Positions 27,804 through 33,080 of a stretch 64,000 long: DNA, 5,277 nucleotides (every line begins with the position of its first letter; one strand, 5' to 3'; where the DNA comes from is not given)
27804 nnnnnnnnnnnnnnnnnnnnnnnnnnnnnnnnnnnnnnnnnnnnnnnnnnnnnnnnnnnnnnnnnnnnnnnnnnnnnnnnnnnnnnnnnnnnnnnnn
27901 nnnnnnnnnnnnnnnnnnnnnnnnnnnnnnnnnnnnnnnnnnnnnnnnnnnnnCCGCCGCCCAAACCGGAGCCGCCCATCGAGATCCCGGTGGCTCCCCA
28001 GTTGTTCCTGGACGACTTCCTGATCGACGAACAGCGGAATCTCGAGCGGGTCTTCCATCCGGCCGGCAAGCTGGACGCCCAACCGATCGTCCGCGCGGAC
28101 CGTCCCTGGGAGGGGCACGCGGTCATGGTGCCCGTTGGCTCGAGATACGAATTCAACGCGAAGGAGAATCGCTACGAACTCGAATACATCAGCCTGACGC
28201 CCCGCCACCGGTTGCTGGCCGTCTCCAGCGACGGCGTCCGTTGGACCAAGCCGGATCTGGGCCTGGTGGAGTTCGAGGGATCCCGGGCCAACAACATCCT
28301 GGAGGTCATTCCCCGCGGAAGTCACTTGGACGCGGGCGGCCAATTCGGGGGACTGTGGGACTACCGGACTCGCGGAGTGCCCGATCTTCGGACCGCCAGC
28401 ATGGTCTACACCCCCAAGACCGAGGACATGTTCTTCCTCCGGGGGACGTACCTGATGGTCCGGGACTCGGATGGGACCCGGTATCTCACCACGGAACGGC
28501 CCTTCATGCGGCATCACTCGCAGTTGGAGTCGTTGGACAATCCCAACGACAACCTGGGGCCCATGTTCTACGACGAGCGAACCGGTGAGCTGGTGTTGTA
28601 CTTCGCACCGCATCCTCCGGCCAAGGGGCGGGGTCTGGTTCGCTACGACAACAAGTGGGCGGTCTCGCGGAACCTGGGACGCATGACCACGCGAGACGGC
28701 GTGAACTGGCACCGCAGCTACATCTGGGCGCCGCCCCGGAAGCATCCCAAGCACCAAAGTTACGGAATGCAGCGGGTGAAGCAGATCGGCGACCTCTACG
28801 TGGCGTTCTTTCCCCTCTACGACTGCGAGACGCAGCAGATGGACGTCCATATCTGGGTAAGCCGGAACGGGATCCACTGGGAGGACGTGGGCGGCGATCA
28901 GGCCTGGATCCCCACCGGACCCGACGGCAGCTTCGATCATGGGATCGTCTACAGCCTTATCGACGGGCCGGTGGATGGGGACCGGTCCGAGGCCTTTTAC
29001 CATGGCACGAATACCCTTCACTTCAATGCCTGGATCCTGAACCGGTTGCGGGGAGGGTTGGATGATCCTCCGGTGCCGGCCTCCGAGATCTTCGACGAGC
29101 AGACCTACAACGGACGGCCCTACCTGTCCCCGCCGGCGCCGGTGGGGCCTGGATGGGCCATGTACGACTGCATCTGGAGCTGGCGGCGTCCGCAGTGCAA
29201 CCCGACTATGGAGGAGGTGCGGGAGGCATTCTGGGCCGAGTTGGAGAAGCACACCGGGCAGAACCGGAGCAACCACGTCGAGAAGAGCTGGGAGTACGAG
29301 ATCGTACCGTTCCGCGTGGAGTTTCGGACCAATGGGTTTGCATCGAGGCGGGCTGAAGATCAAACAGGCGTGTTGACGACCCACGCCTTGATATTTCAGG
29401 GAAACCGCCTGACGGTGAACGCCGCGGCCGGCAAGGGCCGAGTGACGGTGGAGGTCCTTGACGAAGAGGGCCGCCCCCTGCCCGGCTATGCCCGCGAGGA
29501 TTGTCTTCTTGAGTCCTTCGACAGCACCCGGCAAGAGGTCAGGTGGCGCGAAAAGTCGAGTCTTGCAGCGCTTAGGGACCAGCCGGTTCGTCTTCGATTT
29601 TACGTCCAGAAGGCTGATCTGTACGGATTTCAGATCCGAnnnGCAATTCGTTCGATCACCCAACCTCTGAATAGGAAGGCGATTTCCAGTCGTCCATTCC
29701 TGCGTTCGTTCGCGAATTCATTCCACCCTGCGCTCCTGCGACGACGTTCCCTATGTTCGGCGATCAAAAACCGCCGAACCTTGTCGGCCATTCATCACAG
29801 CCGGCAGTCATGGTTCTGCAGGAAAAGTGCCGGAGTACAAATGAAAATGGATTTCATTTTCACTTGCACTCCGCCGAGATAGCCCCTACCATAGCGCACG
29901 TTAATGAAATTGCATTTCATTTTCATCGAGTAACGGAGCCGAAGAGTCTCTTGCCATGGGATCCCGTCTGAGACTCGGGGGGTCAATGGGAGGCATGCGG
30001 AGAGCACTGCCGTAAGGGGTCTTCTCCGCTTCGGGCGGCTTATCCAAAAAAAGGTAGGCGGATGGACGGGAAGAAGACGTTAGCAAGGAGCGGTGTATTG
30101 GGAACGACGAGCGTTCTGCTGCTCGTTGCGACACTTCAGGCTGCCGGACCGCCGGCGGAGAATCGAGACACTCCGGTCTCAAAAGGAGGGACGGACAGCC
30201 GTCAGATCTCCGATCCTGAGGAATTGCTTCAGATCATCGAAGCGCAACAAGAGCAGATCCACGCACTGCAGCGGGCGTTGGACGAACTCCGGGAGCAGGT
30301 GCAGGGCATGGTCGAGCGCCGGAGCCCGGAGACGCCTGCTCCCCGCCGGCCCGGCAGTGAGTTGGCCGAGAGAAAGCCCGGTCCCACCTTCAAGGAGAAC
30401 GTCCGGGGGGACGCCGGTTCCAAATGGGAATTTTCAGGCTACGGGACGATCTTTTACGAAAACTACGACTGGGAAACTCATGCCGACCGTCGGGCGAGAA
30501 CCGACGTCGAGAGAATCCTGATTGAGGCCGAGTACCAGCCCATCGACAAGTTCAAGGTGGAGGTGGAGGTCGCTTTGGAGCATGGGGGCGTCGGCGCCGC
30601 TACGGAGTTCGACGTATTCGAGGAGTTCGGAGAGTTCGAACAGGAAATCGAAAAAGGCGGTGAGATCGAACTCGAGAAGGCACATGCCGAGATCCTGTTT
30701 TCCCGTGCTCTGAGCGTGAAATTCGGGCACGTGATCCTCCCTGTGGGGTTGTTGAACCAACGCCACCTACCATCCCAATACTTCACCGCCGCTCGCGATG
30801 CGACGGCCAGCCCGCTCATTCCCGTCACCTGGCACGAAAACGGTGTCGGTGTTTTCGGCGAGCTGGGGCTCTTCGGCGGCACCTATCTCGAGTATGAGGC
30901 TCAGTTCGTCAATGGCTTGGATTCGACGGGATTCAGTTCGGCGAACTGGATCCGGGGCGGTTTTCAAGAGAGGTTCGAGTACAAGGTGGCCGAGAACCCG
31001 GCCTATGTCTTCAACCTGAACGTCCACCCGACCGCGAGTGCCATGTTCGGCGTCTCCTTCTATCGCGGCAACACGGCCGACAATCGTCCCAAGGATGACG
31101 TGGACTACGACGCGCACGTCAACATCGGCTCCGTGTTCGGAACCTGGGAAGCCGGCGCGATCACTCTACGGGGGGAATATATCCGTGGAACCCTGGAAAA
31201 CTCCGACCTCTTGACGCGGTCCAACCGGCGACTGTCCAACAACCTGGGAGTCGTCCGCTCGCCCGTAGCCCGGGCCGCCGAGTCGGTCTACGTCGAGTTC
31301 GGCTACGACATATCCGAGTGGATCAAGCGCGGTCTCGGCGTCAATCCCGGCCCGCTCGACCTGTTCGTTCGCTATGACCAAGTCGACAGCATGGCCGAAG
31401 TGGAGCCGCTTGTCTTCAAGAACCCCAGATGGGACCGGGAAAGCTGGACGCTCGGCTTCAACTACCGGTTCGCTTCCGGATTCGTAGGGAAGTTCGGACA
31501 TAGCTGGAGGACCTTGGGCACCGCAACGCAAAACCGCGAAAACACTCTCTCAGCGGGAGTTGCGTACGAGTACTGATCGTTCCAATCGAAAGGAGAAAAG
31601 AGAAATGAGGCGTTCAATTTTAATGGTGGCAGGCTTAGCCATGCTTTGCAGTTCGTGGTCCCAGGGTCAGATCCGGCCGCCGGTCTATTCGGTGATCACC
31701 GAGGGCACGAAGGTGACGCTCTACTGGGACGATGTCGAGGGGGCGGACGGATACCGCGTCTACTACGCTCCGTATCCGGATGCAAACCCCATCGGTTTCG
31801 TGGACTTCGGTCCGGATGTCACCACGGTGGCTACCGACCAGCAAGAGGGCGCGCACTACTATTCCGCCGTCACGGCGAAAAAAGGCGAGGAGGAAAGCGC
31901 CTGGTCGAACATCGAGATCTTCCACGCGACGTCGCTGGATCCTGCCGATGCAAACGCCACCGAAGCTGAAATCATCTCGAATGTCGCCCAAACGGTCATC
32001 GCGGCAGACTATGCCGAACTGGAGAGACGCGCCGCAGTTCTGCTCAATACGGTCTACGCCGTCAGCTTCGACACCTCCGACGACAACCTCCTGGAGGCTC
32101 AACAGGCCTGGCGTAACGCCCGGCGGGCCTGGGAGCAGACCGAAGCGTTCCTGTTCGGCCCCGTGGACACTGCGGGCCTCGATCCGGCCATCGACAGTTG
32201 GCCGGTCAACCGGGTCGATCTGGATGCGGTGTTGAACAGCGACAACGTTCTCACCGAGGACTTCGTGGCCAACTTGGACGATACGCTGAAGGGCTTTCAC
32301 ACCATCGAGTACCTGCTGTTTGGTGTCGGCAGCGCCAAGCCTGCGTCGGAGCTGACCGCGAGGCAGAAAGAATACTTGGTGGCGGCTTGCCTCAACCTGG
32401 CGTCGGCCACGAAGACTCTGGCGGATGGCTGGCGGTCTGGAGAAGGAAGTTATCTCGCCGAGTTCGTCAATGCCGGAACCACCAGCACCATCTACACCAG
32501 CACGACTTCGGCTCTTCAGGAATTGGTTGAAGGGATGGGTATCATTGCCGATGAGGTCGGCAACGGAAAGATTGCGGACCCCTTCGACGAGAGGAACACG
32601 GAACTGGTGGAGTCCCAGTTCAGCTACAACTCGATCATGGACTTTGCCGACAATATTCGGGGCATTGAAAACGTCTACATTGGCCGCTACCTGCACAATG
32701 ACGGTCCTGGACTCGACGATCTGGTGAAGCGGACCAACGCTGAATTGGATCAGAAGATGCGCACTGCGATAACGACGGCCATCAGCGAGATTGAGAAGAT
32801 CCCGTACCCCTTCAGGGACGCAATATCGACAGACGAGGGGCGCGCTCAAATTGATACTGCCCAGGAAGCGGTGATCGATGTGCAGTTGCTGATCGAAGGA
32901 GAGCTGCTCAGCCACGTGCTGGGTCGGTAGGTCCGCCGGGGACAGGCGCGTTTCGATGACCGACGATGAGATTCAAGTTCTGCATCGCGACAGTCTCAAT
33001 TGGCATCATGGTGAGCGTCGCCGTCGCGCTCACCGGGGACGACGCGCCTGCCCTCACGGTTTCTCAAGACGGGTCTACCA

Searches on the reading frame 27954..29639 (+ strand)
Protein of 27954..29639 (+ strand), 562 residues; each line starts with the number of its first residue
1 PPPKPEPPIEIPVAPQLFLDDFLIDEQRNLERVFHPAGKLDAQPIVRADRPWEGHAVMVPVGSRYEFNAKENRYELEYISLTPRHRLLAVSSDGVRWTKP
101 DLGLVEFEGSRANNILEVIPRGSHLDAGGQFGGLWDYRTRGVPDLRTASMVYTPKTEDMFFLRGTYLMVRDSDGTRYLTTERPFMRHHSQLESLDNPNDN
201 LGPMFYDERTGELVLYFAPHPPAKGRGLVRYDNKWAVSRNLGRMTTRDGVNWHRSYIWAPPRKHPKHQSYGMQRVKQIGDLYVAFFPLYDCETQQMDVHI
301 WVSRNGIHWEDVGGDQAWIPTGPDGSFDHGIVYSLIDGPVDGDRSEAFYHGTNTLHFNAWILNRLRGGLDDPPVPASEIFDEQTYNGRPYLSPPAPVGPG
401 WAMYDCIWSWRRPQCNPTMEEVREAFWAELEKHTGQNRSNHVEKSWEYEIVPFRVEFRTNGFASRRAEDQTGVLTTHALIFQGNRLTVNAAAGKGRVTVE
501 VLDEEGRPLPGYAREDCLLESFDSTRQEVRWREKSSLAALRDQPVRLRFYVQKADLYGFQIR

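Call 42: search_solved_structures(query=A3, max_evalue=0.01)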
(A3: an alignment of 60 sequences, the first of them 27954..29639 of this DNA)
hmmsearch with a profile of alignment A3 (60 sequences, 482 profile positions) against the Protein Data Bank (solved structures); distinct sequences matched with E-value up to 0.01: 33.
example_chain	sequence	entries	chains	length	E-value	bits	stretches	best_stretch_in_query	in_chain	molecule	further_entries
6n1a_A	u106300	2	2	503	5.3e-15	57.8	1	192-358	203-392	Carbohydrate-binding protein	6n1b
7fip_A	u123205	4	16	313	2.9e-13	52.1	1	44-340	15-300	Beta-1,2-mannobiose phosphorylase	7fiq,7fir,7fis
9fj8_A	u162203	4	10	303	1.4e-12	49.8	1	44-247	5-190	1,2-beta-oligomannan phosphorylase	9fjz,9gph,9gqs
3r67_A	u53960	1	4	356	2.6e-09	39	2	166-343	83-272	putative Glycosidase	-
3u14_A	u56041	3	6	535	2.7e-09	39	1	60-212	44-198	Fructofuranosidase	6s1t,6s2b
3kf3_A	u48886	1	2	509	5.5e-09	38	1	68-212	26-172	Invertase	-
3kf5_A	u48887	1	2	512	5.6e-09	37.9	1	68-212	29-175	Invertase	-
3u75_A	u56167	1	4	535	6.1e-09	37.8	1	68-212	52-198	Fructofuranosidase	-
1w2t_A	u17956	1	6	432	1.1e-08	37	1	77-258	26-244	BETA FRUCTOSIDASE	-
1uyp_A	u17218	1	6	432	1.1e-08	37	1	77-258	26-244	BETA-FRUCTOSIDASE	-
4onz_A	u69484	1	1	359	4.9e-08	34.9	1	56-179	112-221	putative glycoside hydrolase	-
3taw_A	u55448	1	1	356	2.5e-07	32.5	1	48-236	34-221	Hypothetical glycoside hydrolase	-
4eqv_A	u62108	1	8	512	3.1e-07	32.2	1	72-236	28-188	Invertase 2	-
8i12_A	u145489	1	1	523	3e-06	28.9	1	77-239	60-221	Glycosyl hydrolase family 32 exo-inulinase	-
4u6d_A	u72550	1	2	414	7.4e-06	27.7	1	272-335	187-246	Conserved hypothetical periplasmic protein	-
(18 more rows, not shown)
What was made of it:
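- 27132..29642 (+): Resident full-length GH-like gene ('P', 836 aa). It has a signal-peptide-like N-terminus, a unique N-terminal region of about 275 aa, a five-bladed GH32/43/130-like propeller and a C-terminal beta-sandwich. A profile of 60 homologues hits GH130 and GH32 chains in the PDB at E 1e-9 to 5e-15 (call 42).
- On Five-bladed beta-propeller glycoside-hydrolase-like fold (GH32/43/62/117/130 superfamily) with C-terminal beta-sandwich: parent gene: A profile of 60 homologues hits GH130 phosphorylases (7fip 3e-13, 9fj8 1e-12), a carbohydrate-binding protein (6n1a, 5e-15) and GH32 invertases (about 1e-9) (call 42).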

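Call 43: search_protein_families(library=pfam, alignment_id=A3, max_evalue=0.01)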
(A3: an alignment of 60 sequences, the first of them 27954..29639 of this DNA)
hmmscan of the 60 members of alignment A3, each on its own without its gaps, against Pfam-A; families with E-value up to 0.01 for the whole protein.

A. member 1, window:27954-29639:+ (562 aa): 0 families

B. families by the number of members that match (of 60 scanned): 4 families
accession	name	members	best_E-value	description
PF00251.26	Glyco_hydro_32N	13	6.8e-08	Glycosyl hydrolases family 32 N-terminal domain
PF13088.12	BNR_2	2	0.0015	BNR repeat-like domain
PF24067.1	Beta-prop_BT_1020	1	0.0008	BT_1020-like, N-terminal beta propeller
PF04041.19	Glyco_hydro_130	1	0.0037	beta-1,4-mannooligosaccharide phosphorylase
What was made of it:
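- On Five-bladed beta-propeller glycoside-hydrolase-like fold (GH32/43/62/117/130 superfamily) with C-terminal beta-sandwich: parent gene: 13 of the 60 homologues hit Pfam Glyco_hydro_32N (call 43).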

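Call 51: predict_structure(alignment_id=A3)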
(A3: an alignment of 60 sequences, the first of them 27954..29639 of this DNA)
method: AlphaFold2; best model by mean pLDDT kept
length: 562 residues; sequences in the alignment: 60
mean_pLDDT: 77.9   pTM: 0.81
mean pLDDT of the five models: 77.9, 76.6, 76.2, 75.7, 74.6
residues with pLDDT >= 90: 241; 70-90: 126; 50-70: 120; < 50: 75
segments of 3 or more residues with pLDDT < 50: 125-138, 158-162, 188-195, 381-416, 441-446
pLDDT, mean of each block of 10 residues (from residue 1): 82 97 98 96 79 87 82 90 89 91 96 91 51 47 63 55 63 66 61 54 85 84 53 59 86 74 72 90 93 92 92 94 91 84 91 80 58 55 42 34 27 46 64 59 51 87 98 98 98 98 97 97 98 97 98 98 97
secondary structure, 60 per line:
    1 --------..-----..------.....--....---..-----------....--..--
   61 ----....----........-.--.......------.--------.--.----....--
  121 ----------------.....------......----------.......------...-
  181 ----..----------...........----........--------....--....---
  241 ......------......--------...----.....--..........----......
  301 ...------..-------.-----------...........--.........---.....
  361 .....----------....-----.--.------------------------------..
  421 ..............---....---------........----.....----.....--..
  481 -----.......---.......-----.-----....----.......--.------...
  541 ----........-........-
elements in order: E24-28 E31-34 E65-68 E73-80 E85-91 E115-118 H137-141 E148-153 E164-170 E177-179 E197-207 E212-219 E228-231 E234-237 E241-246 E253-258 E267-269 E274-278 E281-290 E295-303 E331-341 E344-352 H356-365 H376-379 H419-434 H438-441 E451-458 E463-467 E472-476 E486-492 E496-502 E522-528 E545-552 E554-561
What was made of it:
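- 27132..29642 (+): The AF2 model has pTM 0.81 (call 51).
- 28266..28970 (+): The 705 bp (235 codons) of the parent that are absent from the fragment. They encode most of the propeller blades (model residues 105-339). Structure elements in call 51.
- On Five-bladed beta-propeller glycoside-hydrolase-like fold (GH32/43/62/117/130 superfamily) with C-terminal beta-sandwich: parent gene: AF2 pTM 0.81 (call 51).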

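Call 55: fold_search(model_id=the predicted structure, library=pdb)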
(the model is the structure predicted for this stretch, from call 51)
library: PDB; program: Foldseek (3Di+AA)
matches with E <= 10: 744; with E <= 0.001: 115
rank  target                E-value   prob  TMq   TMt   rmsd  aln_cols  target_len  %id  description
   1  5mui_A                6.3e-10  1.00  0.35  0.53   9.5       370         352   11  Glycoside hydrolase BT_0996 (released 2017-03-22)
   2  6r3r                  1.7e-09  1.00  0.24  0.27  22.8       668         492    8  First crystal structure of endo-levanase BT1760 from Bacteroides thetaiotaomicron (released 2019-06-19)
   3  6n1b_A                2.0e-09  1.00  0.30  0.42  14.3       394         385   18  Crystal structure of an N-acetylgalactosamine deacetylase from F. plautii in complex with blood group B trisaccharide (released 2019-06-12)
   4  7bwb                  2.1e-08  1.00  0.33  0.39  17.8       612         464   10  Bombyx mori GH32 beta-fructofuranosidase BmSUC1 (released 2020-11-04)
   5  6r3u_A                2.4e-08  1.00  0.33  0.36  18.0       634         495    9  Endo-levanase BT1760 mutant E221A from Bacteroides thetaiotaomicron complexed with levantetraose (released 2019-06-19)
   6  7bwc_A                2.9e-08  1.00  0.30  0.35  18.0       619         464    9  Bombyx mori GH32 beta-fructofuranosidase BmSUC1 mutant D63A in complex with sucrose (released 2020-11-04)
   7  8beu_C                3.0e-08  1.00  0.33  0.35  20.0       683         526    9  Structure of D188A-fructofuranosidase from Rhodotorula dairenensis in complex with raffinose (released 2022-12-28)
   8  8beu_D                4.0e-08  1.00  0.31  0.33  17.6       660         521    9  Structure of D188A-fructofuranosidase from Rhodotorula dairenensis in complex with raffinose (released 2022-12-28)
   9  8a9y_E                4.2e-08  1.00  0.26  0.28  24.3       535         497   10  Substrate-free levan utilisation machinery (utilisome) (released 2023-06-07)
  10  7znr_A                6.8e-08  1.00  0.26  0.30  24.5       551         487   10  Inactive D62N mutant of BT1760 Endo-acting levanase from Bacteroides thetaiotaomicron VPI-5482 (released 2023-06-21)
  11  8bes_C                1.1e-07  1.00  0.34  0.35  19.3       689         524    9  Structure of D188A-fructofuranosidase from Rhodotorula dairenensis in complex with fructose (released 2022-12-28)
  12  8beu_A                1.3e-07  1.00  0.34  0.36  19.9       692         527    9  Structure of D188A-fructofuranosidase from Rhodotorula dairenensis in complex with raffinose (released 2022-12-28)
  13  8beq_A                1.8e-07  1.00  0.33  0.34  19.8       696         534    9  Structure of fructofuranosidase from Rhodotorula dairenensis (released 2022-12-28)
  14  8bes_A                1.9e-07  1.00  0.33  0.35  18.3       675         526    8  Structure of D188A-fructofuranosidase from Rhodotorula dairenensis in complex with fructose (released 2022-12-28)
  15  3c7e                  2.4e-07  1.00  0.32  0.36  18.9       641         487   10  Crystal structure of a glycoside hydrolase family 43 arabinoxylan arabinofuranohydrolase from Bacillus subtilis. (released 2008-11-18)
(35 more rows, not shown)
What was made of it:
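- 27132..29642 (+): Foldseek gives GH32/43/62/117 hits (call 55).
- On Five-bladed beta-propeller glycoside-hydrolase-like fold (GH32/43/62/117/130 superfamily) with C-terminal beta-sandwich: parent gene: Foldseek probability 1.00 to GH32, GH43, GH62 and GH117 chains, E down to 6e-10 (call 55).
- Checked: The parent is confirmed as GH-like: a five-bladed GH32/43/130-type propeller plus a C-terminal beta-sandwich (calls 42, 43, 51, 55).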

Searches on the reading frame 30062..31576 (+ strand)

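Call 9: search_protein_families(library=pfam, proteins=[window:30062-31576:+], max_evalue=0.01)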
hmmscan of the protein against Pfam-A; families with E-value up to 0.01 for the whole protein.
window:30062-31576:+ (504 aa): 1 family
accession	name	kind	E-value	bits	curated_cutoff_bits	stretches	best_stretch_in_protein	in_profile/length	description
PF04102.17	SlyX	-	0.0044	18.1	30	1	53-92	20-59/67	SlyX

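Call 10: search_protein_families(library=ncbifam, proteins=[window:30062-31576:+], max_evalue=0.01)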
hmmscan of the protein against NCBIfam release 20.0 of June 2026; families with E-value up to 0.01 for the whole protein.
window:30062-31576:+ (504 aa): 0 families

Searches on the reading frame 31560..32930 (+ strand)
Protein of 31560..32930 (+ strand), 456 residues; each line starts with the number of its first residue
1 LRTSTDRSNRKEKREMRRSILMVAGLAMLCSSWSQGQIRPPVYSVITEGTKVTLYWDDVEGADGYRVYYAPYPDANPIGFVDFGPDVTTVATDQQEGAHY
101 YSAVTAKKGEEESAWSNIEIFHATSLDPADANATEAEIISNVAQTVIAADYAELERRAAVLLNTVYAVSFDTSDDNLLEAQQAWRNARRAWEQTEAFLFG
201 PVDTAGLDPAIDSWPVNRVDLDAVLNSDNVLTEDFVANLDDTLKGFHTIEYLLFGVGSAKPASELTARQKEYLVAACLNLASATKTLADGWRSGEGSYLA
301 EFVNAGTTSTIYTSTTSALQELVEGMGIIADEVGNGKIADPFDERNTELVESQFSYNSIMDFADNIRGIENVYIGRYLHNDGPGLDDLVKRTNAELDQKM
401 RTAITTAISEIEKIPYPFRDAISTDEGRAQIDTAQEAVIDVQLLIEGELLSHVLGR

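Call 9: search_protein_families(library=pfam, proteins=[window:31560-32930:+], max_evalue=0.01)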
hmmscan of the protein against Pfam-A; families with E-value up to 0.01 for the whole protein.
window:31560-32930:+ (456 aa): 1 family
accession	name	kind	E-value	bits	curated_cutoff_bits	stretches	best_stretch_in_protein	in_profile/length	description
PF09375.15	Peptidase_M75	-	4.2e-66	223.9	23.5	1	148-440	2-283/288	Imelysin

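Call 10: search_protein_families(library=ncbifam, proteins=[window:31560-32930:+], max_evalue=0.01)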
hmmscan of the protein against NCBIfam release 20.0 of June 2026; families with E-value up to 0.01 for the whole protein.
window:31560-32930:+ (456 aa): 2 families
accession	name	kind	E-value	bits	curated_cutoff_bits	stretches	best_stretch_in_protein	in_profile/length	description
NF041757.1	EfeO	equivalog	1.5e-05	24.2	270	1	158-404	137-311/359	iron uptake system protein EfeO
NF047655.1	ImlysnLruBLepto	equivalog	0.0003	19.7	850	1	201-385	147-347/441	imelysin LruB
